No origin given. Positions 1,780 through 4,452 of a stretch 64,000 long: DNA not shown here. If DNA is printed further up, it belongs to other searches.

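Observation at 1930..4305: Complete two-component system in a single polypeptide (GAF-PAS-HisKA-HATPase-REC-OmpR wHTH)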

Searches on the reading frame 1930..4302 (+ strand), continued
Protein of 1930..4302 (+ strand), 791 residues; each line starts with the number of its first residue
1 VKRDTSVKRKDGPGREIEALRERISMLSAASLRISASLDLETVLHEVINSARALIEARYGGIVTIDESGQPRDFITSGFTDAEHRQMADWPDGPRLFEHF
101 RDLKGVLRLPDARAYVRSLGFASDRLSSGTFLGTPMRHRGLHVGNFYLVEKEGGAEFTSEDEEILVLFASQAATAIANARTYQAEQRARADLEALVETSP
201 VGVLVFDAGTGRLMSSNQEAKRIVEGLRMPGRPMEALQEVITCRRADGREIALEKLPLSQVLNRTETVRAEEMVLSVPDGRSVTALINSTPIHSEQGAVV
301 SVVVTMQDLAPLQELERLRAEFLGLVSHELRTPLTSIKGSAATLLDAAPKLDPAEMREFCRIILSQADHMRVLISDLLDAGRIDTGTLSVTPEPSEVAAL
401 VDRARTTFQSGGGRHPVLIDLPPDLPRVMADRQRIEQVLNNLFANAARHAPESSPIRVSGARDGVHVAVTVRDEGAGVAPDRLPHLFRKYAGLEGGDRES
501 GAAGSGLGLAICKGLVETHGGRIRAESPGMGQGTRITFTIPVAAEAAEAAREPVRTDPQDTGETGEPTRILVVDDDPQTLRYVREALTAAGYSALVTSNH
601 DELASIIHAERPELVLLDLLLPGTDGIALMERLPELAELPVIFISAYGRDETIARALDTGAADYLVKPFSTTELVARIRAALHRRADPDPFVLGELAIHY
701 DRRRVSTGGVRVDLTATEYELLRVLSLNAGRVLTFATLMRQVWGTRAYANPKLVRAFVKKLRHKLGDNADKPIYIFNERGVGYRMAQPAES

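Call 62: list_cluster_members(proteins=[P0121, P0122, P0129, P0135, P0144, P0150, P0165, P0183, P0199, P0270])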
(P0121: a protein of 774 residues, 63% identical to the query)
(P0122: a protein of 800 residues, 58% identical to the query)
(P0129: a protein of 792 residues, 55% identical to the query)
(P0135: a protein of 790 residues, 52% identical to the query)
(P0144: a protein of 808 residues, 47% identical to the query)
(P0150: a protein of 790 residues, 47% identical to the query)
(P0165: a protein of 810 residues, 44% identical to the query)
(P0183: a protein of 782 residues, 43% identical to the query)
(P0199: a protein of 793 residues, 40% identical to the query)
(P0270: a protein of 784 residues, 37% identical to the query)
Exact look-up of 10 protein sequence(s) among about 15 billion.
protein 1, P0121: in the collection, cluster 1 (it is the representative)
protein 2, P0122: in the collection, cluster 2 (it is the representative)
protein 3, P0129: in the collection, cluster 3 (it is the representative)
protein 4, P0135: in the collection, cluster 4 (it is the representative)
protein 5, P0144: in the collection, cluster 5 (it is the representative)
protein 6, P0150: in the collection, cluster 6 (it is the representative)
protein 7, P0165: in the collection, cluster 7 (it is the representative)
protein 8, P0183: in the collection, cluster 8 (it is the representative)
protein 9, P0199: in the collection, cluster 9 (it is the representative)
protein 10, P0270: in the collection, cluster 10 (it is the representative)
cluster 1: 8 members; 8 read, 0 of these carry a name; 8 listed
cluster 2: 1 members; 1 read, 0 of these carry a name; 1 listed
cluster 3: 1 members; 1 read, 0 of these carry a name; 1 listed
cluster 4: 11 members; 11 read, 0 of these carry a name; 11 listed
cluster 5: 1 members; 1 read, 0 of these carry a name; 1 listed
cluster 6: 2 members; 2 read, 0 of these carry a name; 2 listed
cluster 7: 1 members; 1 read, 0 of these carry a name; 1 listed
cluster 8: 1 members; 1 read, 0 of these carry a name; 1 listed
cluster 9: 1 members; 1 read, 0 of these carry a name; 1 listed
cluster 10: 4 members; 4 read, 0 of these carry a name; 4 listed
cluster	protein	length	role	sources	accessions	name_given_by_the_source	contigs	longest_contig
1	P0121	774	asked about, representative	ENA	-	-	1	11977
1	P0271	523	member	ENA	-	-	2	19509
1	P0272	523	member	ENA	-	-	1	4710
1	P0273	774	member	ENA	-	-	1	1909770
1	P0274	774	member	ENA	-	-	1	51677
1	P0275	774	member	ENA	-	-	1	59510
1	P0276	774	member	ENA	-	-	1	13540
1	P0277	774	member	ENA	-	-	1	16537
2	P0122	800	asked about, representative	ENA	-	-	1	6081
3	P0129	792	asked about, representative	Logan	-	-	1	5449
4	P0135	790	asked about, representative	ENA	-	-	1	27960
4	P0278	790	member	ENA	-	-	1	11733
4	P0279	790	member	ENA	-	-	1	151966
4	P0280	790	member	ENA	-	-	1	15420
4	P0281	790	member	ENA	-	-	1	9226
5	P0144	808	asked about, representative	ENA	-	-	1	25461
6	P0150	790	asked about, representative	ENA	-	-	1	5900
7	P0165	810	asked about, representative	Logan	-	-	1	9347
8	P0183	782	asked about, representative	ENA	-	-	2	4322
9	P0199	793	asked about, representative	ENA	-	-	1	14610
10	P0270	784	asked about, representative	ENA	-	-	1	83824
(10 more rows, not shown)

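Call 63: find_encoding_contigs(protein=P0270, flank=6000, max_places=3)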
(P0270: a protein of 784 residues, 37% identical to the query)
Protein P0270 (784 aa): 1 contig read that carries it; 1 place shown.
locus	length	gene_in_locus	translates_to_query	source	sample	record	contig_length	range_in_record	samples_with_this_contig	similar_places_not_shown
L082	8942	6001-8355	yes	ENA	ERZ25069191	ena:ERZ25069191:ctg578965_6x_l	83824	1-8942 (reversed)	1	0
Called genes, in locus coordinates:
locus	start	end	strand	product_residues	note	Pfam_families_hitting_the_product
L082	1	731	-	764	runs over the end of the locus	PF01315:Ald_Xan_dh_C, PF02738:MoCoBD_1, PF20256:MoCoBD_2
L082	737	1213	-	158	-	PF00111:Fer2, PF13085:Fer2_3 (weak), PF01799:Fer2_2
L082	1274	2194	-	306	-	PF00941:FAD_binding_5, PF03450:CO_deh_flav_C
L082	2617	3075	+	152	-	PF13565:HTH_32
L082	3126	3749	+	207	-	PF13358:DDE_3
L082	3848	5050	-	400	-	-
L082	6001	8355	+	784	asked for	PF02518:HATPase_c (weak), PF00072:Response_reg, PF00486:Trans_reg_C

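Call 64: predict_structure(alignment_id=A4)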
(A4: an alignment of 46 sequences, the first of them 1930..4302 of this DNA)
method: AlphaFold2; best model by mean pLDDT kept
length: 791 residues; sequences in the alignment: 46
mean_pLDDT: 75.1   pTM: 0.35
mean pLDDT of the five models: 75.1, 71.2, 69.7, 69.6, 61.9
residues with pLDDT >= 90: 111; 70-90: 473; 50-70: 111; < 50: 96
segments of 3 or more residues with pLDDT < 50: 1-11, 323-341, 373-391, 491-505, 545-565, 685-689, 788-791
pLDDT, mean of each block of 10 residues (from residue 1): 36 64 81 82 92 91 85 85 78 77 86 85 75 90 91 87 92 89 81 78 89 89 86 84 82 82 78 86 90 87 90 69 41 42 52 64 59 44 33 78 86 86 83 81 87 89 85 84 68 38 52 69 82 87 49 27 58 85 81 86 86 88 80 79 72 65 71 70 55 74 75 82 78 82 74 86 78 74 62 44
secondary structure, 60 per line:
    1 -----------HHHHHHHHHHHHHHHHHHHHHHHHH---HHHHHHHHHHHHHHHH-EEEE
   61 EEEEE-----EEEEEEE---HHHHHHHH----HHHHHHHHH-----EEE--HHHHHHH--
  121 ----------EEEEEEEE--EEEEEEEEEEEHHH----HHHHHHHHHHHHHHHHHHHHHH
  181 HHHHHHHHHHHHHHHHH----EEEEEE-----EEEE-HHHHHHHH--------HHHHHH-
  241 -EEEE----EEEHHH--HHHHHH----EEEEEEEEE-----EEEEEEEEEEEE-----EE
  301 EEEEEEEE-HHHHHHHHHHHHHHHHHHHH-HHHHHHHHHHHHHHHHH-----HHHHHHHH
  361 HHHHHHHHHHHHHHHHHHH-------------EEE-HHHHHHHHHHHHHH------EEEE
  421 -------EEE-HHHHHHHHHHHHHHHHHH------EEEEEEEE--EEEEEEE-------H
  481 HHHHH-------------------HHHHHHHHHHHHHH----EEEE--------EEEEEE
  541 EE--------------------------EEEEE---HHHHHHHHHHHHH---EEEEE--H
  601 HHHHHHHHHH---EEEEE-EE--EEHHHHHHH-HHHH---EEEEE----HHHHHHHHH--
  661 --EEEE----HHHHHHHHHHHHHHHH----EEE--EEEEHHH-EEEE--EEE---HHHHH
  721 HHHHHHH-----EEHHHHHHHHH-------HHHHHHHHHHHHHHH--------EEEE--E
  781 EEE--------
elements in order (helices of 4 or more, strands of 3 or more residues): H12-36 H40-55 E57-65 E71-77 H81-88 H93-101 E107-109 H112-118 E131-138 E141-151 H159-197 E202-207 E213-216 H218-225 H234-239 E242-245 E250-252 H258-263 E268-276 E282-293 E299-308 H310-329 H331-347 H353-379 E393-395 H397-410 E417-420 E428-430 H432-449 E456-463 E466-472 H480-485 H505-518 E523-526 E535-542 E569-573 H577-589 E593-597 H600-610 E614-618 H626-632 H634-637 E641-645 H650-658 E663-666 H671-686 E691-693 E696-699 E704-707 E710-712 H716-727 H735-743 H751-765 E774-777 E780-783
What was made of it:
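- The AF2 monomer model (pTM 0.35) says nothing about whether the REC can reach the DHp (call 64).
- Tried and rejected: Domains are confident but the arrangement is not (pTM 0.35, call 64).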

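Call 71: search_dna_similar(query=window:1930-4302:+, collection=plasmids, mode=protein, max_rows=12, max_evalue=1e-30)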
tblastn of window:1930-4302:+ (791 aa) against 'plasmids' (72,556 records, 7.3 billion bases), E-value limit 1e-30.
Records with a match: 597; places in all: 630; records where one place covers at least 80% of the query: 1.
Best place of each record, by identity: <60% 597.
By first word of the organism name: Rhizobium 141; Ralstonia 133; Sinorhizobium 75; Lactiplantibacillus 31; Paracoccus 24; Acetobacter 19; Escherichia 12; Azospirillum 11; Shinella 10; Klebsiella 10; and 76 more.
By predicted mobility (MOB-suite, as given by PLSDB): non-mobilizable 281; mobilizable 199; conjugative 117.
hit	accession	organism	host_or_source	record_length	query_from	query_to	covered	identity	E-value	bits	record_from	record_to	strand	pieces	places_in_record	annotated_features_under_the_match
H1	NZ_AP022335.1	Methylosinus sp. C49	-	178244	109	785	82%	31.7%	9e-52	232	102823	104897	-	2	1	ATP-binding protein | response regulator transcription factor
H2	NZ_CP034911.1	Sinorhizobium alkalisoli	single cell,root nodule of Sesbania ...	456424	271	790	62%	38.6%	3e-65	276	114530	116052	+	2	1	sensor histidine kinase KdpD | response regulator transcription factor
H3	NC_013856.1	Azospirillum sp. B510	-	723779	271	785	62%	38.3%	8e-57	248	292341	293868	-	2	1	sensor histidine kinase KdpD | response regulator transcription factor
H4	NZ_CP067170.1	Paracoccus aestuarii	cell culture,isolated from tidal flat ...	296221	275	786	62%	37.4%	1e-59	258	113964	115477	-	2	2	sensor histidine kinase KdpD | response regulator transcription factor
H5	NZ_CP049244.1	Allorhizobium pseudoryzae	cell culture,soil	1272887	281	785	61%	38.1%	2e-57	250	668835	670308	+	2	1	none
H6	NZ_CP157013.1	Paracoccus marcusii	Halophytes,cell culture,Suaeda maritima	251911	265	786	63%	36.9%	4e-58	253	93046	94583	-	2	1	sensor histidine kinase KdpD | response regulator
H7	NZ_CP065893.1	Paracoccus marcusii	Cancer pagurus,whole ...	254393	265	786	63%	36.7%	4e-57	249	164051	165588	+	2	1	sensor histidine kinase KdpD | response regulator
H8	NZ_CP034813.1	Paracoccus sp. Arc7-R13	-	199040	265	786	63%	36.7%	3e-57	249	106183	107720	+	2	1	sensor histidine kinase KdpD | response regulator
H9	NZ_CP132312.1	Shinella zoogloeoides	Homo sapiens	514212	281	791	62%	37.1%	1e-56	247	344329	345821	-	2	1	sensor histidine kinase KdpD | response regulator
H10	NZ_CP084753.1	Roseateles sp. XES5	Xenopus laevis,bacterial culture,swab ...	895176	268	785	63%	36.2%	8e-53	234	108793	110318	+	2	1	sensor histidine kinase KdpD | response regulator transcription factor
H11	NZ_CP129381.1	Rhizobium sp. SSA_523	single cell,Sea water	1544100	281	785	64%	35.7%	4e-58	223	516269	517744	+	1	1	none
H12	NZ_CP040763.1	Paracoccus liaowanqingii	Tibetan antelope,cell culture,feces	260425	313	788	57%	40.0%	2e-52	233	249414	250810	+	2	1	sensor histidine kinase KdpD | response regulator transcription factor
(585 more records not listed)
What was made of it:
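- Closest known: Classical OmpR/PhoB-family systems. Different: In plasmids of cultured bacteria the best matches are split pairs at 32-40% identity (call 71).
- In cultured bacteria the nearest relatives are adjacent but separate HK and RR genes (call 71).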

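Call 81: find_related_loci(query=A4, collection=viral_contigs, flank=6000)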
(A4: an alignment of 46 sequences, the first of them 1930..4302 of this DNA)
Query A4 (791 aa) in viral_contigs; peptide patterns used: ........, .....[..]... (x = any residue, [..] = any of these).
64 stretches matched a pattern; 61 encode a relative of the query (tblastn E <= 1e-3); 60 distinct loci.
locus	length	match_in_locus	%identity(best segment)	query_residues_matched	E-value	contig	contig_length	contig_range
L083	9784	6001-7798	28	308-689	9e-35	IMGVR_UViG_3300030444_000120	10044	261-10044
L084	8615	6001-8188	33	291-788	7e-34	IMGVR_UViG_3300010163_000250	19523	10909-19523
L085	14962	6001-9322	28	275-785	2e-44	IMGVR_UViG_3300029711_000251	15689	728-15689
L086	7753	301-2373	37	299-790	2e-32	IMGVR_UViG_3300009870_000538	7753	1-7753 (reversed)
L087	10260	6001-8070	32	312-785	1e-30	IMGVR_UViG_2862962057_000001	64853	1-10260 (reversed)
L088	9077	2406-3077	34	565-783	2e-28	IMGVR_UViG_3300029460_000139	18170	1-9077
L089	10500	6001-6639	33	568-785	6e-28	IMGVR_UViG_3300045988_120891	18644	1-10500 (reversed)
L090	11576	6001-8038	33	313-783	2e-27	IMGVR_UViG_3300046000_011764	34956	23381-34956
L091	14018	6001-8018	33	321-787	2e-27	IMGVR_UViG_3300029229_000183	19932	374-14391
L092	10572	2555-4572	33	321-787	3e-27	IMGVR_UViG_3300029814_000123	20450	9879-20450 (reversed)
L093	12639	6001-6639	33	568-785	7e-27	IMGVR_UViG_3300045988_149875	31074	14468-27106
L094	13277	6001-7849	27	309-686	1e-26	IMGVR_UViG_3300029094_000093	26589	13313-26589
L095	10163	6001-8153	33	312-783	1e-26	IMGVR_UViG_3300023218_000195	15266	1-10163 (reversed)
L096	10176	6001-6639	33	568-785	2e-26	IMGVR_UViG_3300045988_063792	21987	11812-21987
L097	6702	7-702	30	565-785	2e-26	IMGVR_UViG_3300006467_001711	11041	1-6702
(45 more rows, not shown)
